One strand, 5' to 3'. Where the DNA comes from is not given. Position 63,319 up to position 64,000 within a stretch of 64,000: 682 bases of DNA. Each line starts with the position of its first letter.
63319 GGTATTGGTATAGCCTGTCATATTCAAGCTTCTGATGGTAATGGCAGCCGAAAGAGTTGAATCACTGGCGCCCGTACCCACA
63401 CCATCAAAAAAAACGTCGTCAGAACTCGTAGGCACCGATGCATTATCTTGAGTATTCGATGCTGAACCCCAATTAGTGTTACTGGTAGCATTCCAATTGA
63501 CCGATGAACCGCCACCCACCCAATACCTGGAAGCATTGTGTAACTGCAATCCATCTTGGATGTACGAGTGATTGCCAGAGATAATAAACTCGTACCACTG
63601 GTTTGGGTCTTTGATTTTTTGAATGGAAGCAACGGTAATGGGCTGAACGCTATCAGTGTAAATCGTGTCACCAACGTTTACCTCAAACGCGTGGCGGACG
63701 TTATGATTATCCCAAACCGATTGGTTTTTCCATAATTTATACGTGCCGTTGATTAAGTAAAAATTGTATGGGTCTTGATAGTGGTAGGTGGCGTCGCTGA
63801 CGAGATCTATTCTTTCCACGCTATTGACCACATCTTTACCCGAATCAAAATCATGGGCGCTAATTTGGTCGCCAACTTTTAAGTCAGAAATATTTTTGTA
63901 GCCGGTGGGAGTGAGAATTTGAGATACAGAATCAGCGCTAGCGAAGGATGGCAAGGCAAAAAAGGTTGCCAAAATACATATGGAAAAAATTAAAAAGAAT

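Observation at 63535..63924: Hint / bacterial-intein-like domain placed directly after the signal peptide of the giant protein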

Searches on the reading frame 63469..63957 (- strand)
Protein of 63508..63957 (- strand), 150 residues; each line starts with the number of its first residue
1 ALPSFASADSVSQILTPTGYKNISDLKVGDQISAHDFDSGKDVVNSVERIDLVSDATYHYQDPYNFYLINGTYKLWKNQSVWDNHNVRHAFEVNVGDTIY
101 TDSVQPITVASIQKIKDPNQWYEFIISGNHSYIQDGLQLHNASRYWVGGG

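Call 7: find_homologous_proteins(query=window:63508-63957:-, max_evalue=0.01)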
Query seq(150 aa) (150 aa): 1 proteins with E <= 0.01 among 14 candidates.
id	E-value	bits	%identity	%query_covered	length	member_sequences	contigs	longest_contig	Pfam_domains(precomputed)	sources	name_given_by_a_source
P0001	6.4e-40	155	52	92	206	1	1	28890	-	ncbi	-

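Call 8: search_solved_structures(query=window:63508-63957:-, max_evalue=10, show_alignments=3)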
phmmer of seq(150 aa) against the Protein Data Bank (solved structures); distinct sequences matched with E-value up to 10: 3.
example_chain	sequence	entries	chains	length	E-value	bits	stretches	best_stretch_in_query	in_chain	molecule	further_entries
6qaz_A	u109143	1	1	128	0.066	16.8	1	8-35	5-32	cyanophage-like gp41-1 intein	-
6riz_A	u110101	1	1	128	0.13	15.9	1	8-140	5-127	gp41-1 intein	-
5i7n_A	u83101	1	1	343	0.45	14.1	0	58-135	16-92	MaoC-like dehydratase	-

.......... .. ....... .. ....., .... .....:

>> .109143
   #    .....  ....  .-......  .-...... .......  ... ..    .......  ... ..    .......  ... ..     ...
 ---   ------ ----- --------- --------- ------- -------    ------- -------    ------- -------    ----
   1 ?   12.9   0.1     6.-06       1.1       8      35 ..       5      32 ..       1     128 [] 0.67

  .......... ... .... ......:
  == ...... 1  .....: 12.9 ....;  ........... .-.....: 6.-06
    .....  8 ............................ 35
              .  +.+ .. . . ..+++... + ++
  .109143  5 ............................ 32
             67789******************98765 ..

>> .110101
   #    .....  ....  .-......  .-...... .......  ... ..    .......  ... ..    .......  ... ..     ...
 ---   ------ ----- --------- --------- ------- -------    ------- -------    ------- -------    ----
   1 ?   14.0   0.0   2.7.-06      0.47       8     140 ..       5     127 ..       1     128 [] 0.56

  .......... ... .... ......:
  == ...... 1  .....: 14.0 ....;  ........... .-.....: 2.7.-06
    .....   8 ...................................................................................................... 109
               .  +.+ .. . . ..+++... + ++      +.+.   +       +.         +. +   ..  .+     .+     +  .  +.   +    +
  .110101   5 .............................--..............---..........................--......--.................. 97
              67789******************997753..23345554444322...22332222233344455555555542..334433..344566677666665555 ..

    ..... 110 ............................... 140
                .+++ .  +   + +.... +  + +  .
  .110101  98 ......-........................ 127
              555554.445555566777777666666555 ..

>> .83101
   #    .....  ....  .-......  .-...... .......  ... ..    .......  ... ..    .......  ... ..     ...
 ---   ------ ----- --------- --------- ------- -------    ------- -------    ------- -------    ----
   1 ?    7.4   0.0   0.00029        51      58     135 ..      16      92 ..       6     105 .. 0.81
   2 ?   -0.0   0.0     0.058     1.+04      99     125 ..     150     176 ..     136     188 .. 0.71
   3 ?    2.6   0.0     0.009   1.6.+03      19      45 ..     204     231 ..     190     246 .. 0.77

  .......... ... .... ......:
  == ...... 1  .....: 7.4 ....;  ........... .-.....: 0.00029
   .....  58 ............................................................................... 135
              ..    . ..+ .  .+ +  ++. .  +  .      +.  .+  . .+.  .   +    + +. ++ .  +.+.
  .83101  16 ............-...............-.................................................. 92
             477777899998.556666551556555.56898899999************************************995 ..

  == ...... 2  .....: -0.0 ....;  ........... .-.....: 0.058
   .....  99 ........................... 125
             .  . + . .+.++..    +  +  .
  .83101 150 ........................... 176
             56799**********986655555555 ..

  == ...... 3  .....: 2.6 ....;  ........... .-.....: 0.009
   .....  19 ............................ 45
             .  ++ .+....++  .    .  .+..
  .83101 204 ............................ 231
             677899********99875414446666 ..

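Call 10: find_encoding_contigs(protein=P0001, flank=10000)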
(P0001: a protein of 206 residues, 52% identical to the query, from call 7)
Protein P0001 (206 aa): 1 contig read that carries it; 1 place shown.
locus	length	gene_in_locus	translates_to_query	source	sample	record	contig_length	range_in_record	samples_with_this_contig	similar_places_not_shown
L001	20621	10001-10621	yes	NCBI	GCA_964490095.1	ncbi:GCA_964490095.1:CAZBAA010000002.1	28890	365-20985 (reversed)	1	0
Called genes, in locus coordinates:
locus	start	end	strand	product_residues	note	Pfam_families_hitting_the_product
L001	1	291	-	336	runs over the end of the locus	PF00389:2-Hacid_dh, PF02826:2-Hacid_dh_C, PF03446:NAD_binding_2 (weak)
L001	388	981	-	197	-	PF06560:GPI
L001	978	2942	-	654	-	PF00496:SBP_bac_5, PF01471:PG_binding_1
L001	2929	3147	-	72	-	-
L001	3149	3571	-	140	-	PF04020:Phage_holin_4_2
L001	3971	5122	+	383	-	-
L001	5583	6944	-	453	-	PF01541:GIY-YIG (weak), PF02151:UVR (weak), PF08459:UvrC_RNaseH_dom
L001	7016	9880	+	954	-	PF00005:ABC_tran (faint), PF02463:SMC_N (faint), PF03193:RsgA_GTPase (faint), PF13175:AAA_15 (faint), PF13191:AAA_16 (faint), PF13304:AAA_21 (faint), PF17760:UvrA_inter, PF17755:UvrA_DNA-bind, +5 more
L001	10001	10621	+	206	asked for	-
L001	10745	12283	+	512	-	-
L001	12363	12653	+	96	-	PF00166:Cpn10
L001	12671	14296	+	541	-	PF00118:Cpn60_TCP1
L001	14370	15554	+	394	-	PF01555:N6_N4_Mtase (weak), PF01170:UPF0020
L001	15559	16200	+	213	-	PF27324:MjaV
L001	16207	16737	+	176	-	PF13453:Zn_ribbon_TFIIB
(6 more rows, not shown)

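Call 15: find_related_loci(query=A1, collection=genome_contigs, flank=10000)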
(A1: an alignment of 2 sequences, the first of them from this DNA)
Query A1 (156 aa) in genome_contigs; peptide patterns used: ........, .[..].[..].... (x = any residue, [..] = any of these).
78 stretches matched a pattern; 5 encode a relative of the query (tblastn E <= 1e-3); 5 distinct loci.
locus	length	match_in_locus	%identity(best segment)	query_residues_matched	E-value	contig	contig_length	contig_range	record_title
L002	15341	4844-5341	70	1-156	2e-73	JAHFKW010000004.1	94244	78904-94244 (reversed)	MAG: Candidatus Staskawiczbacteria bacterium isolate nzgw419 NODE_99_length_94245_cov_5.861544, whole genome shotgun seq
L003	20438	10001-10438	55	6-155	5e-52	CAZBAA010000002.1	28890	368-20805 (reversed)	MAG TPA_asm: uncultured Candidatus Saccharibacteria bacterium isolate SRP269290_co3_478 genome assembly, contig: NODE_14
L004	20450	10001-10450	47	3-141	2e-40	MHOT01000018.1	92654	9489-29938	MAG: Candidatus Staskawiczbacteria bacterium RIFCSPHIGHO2_02_FULL_42_22 rifcsphigho2_02_scaffold_4068, whole genome shot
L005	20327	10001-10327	23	5-121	1e-6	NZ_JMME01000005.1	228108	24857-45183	Selenomonas sp. AE3005 DL94DRAFT_scaffold00004.4_C, whole genome shotgun sequence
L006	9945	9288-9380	53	3-36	1e-4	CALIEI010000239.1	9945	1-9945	MAG: uncultured Saprospiraceae bacterium isolate R1_Bin_METABAT__188_1 genome assembly, contig: c_000002311473, whole ge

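Call 23: search_protein_representatives(alignment_id=A1)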
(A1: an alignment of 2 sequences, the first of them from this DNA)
Query: 2 sequences, 157 profile positions. Proteins with E-value up to 0.001 (for the whole library): 1034; up to 1e-10: 260; up to 1e-30: 109. The best 150 are listed.
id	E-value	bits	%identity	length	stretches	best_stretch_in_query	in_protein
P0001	7.0e-86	302.3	-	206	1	1-156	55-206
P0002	4.5e-56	205.5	-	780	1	6-157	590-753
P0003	2.9e-52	193.1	-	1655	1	6-157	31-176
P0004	7.3e-52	191.8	-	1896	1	7-157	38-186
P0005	3.0e-51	189.8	-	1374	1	6-157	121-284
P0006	5.8e-50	185.6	-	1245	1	7-157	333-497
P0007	1.4e-49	184.3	-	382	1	7-157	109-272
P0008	3.6e-49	183.0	-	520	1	6-157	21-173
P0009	2.7e-47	177.0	-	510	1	7-157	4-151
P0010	5.5e-47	175.9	-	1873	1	5-157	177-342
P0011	9.6e-47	175.1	-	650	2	6-157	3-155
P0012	4.1e-46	173.1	-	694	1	6-157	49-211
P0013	4.5e-46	173.0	-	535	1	5-157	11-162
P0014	7.4e-46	172.3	-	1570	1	5-157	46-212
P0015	1.2e-45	171.6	-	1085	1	6-157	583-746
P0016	3.7e-45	170.0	-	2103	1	8-157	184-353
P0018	1.5e-44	168.0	-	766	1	7-157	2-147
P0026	1.4e-41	158.4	-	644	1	7-157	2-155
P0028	7.4e-41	156.0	-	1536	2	50-157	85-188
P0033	4.0e-40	153.7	-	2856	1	7-157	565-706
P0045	1.3e-38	148.7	-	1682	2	32-157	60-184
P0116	3.8e-30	121.2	-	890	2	57-157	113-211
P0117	3.9e-30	121.2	-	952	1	6-157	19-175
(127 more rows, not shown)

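Call 32: find_encoding_contigs(protein=P0018, flank=10000, max_places=3)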
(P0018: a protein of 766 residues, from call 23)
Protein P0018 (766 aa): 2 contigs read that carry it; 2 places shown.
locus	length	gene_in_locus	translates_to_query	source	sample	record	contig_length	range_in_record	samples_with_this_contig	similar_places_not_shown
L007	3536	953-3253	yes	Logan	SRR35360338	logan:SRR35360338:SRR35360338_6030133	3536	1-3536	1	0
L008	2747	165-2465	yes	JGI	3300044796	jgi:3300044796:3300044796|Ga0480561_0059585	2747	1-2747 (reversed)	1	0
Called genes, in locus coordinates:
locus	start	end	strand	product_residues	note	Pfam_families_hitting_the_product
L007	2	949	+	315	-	?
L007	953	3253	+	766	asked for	-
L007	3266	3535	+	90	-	?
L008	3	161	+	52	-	?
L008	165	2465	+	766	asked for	-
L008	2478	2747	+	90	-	?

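Call 33: find_encoding_contigs(protein=P0026, flank=10000, max_places=3)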
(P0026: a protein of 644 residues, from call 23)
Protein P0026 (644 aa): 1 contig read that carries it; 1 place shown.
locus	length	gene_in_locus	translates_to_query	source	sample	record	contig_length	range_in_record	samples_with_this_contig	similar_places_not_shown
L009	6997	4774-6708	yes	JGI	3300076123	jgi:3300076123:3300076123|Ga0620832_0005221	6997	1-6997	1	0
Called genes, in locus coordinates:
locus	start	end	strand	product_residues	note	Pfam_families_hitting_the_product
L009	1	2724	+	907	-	?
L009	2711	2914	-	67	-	-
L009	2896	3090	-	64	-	-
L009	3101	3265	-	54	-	-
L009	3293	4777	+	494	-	-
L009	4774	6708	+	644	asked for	-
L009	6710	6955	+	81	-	-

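Call 36: search_protein_families(library=phrogs, proteins=[L009:1-2724:+, L009:3293-4777:+, L009:6710-6955:+, L007:2-949:+, L007:3266-3535:+, P0026, P0018], max_evalue=0.01)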
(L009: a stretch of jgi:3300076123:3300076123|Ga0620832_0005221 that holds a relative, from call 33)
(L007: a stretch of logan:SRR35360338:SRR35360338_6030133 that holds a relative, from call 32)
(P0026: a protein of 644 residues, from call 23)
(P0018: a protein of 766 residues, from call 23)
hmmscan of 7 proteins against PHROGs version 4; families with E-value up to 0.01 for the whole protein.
L009:1-2724:+ (907 aa): 0 families

L009:3293-4777:+ (494 aa): 25 families
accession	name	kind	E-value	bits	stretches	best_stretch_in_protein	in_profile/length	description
phrog_35197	-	unknown function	2.1e-23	84.1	1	364-493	55-189/190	-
phrog_5073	-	tail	1.2e-17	65.1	1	52-127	272-350/519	tail fiber protein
phrog_819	-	tail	3.8e-15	56.1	1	41-147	501-611/1024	tail protein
phrog_366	-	tail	3.7e-14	54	1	49-149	308-388/474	tail fiber protein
phrog_26246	-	tail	6.3e-12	46.3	1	44-126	97-180/329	tail protein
phrog_38766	-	head and packaging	9.5e-11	41.9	1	52-125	87-160/478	virion structural protein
phrog_10330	-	head and packaging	1.1e-10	42.7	1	393-487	132-233/239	virion structural protein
phrog_38806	-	unknown function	1.7e-10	41.7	1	49-136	75-162/285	-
phrog_1658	-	unknown function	3e-10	41.2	2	52-130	45-130/239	-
phrog_26346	-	unknown function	6.9e-10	39.3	1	52-139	198-288/659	-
phrog_8745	-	tail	8.7e-10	37.5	1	52-125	1391-1470/1803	tail fiber protein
phrog_6320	-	tail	2e-09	37.8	1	52-126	109-183/745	tail fiber protein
phrog_32123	-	unknown function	8.4e-09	35.2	1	52-137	232-315/532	-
phrog_1806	-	tail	9.8e-09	35.9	1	38-98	171-230/276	collagen like minor tail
phrog_33406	-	tail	1.5e-07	31.1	1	50-129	173-276/651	tail fiber protein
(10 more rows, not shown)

L009:6710-6955:+ (81 aa): 5 families
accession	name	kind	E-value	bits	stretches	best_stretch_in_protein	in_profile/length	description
phrog_1103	-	unknown function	5.8e-08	33.7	1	25-74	19-67/80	-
phrog_2990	-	unknown function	6.6e-06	27.4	1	14-80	64-131/133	-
phrog_5225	-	unknown function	0.00013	23.3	1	13-76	23-89/92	-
phrog_18362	-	unknown function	0.0018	19.5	1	15-74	49-105/119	-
phrog_11953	-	DNA, RNA and nucleotide metabolism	0.002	18.9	1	17-46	13-42/154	exonuclease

L007:2-949:+ (315 aa): 40 families (the best 25 are shown)
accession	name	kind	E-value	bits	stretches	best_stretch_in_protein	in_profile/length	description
phrog_5073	-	tail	6.5e-26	92.4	1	99-227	263-400/519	tail fiber protein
phrog_6320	-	tail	1.6e-23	84.4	1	99-192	106-209/745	tail fiber protein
phrog_819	-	tail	1.1e-22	81.1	1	99-205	501-605/1024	tail protein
phrog_8745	-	tail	1.2e-21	76.9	1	31-223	1342-1507/1803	tail fiber protein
phrog_29268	-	unknown function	7.4e-17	61.7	1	82-211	386-509/653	-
phrog_1806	-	tail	1.9e-12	48.1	1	99-193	111-204/276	collagen like minor tail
phrog_3420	-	unknown function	9.9e-12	44.2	1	98-203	195-302/929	-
phrog_18350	-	tail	2.7e-11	44.6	2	83-138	143-198/253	tail fiber protein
phrog_3890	-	tail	5e-11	40.7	2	152-218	1300-1365/3453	straight fibre tail protein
phrog_366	-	tail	6.1e-11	43.4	2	100-167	315-383/474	tail fiber protein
phrog_34255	-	unknown function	7.2e-10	38.3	1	93-225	319-460/1044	-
phrog_28263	-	tail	1.2e-09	37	1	92-230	674-806/1400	tail fiber protein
phrog_26246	-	tail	1.3e-09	38.7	1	101-191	93-184/329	tail protein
phrog_30509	-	tail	1.5e-09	38.4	2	131-198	49-117/254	collagen like minor tail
phrog_36982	-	unknown function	3.4e-09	36.1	1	96-270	357-544/944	-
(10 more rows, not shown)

L007:3266-3535:+ (90 aa): 3 families
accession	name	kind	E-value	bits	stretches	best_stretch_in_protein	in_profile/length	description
phrog_29822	-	unknown function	0.002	19.6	1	1-69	1-69/162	-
phrog_5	-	connector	0.0024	18.8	1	3-75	115-184/239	tail completion or Neck1 protein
phrog_21534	-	unknown function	0.0034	18.6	1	28-79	14-65/149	-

P0026 (644 aa): 0 families

P0018 (766 aa): 0 families

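Call 37: search_protein_families(library=pfam, proteins=[L009:1-2724:+, L009:3293-4777:+, L009:6710-6955:+, L007:2-949:+, L007:3266-3535:+, P0026, P0018], max_evalue=0.01)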
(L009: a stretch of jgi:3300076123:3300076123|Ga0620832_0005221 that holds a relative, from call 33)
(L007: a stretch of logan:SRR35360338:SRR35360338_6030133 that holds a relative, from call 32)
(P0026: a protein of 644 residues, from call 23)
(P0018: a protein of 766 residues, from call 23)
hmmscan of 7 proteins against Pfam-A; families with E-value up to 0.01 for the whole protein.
L009:1-2724:+ (907 aa): 0 families

L009:3293-4777:+ (494 aa): 2 families
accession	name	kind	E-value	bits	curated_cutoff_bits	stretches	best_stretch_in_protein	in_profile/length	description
PF01391.23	Collagen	-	2.3e-12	46.9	27.2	2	74-126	1-53/60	Collagen triple helix repeat (20 copies)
PF09956.15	Phage_cement_2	-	0.0062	17.3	24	0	245-285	41-79/103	Phage cement protein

L009:6710-6955:+ (81 aa): 1 family
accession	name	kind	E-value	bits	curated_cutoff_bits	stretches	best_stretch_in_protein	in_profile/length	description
PF10779.14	XhlA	-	0.0024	18.5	34.7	1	23-49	2-28/67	Haemolysin XhlA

L007:2-949:+ (315 aa): 1 family
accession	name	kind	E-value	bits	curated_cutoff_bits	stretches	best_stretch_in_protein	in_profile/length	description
PF01391.23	Collagen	-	7.4e-15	54.9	27.2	2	141-193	1-53/60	Collagen triple helix repeat (20 copies)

L007:3266-3535:+ (90 aa): 0 families

P0026 (644 aa): 0 families

P0018 (766 aa): 0 families

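Call 38: find_related_loci(query=A2, collection=viral_contigs, flank=10000)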
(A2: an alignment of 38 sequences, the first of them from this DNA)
Query A2 (146 aa) in viral_contigs; peptide patterns used: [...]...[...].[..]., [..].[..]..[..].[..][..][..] (x = any residue, [..] = any of these).
36 stretches matched a pattern; 14 encode a relative of the query (tblastn E <= 1e-3); 14 distinct loci.
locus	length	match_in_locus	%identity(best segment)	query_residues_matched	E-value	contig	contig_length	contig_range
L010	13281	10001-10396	52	6-142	3e-43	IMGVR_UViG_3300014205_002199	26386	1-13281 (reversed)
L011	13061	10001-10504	40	6-145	9e-36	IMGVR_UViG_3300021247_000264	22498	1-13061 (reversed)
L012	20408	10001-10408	46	6-142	2e-35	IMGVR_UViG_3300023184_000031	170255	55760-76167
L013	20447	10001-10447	43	6-142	1e-34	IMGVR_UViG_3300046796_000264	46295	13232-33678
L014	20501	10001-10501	41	6-140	4e-34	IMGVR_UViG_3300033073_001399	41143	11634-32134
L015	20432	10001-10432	43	6-144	4e-33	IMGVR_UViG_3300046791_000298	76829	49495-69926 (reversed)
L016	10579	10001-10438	43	6-142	6e-33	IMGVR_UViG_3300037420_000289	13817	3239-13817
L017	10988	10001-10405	46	6-142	2e-32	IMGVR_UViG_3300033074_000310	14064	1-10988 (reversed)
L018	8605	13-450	42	6-142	4e-32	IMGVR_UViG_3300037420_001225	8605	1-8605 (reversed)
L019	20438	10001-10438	42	6-142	6e-32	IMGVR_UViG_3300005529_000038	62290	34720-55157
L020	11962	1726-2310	32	4-142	3e-29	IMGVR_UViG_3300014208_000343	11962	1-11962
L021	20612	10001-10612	44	6-142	1e-28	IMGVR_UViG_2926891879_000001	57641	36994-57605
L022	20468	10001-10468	38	6-142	2e-28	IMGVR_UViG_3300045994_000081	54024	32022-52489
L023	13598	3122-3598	33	7-139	9e-20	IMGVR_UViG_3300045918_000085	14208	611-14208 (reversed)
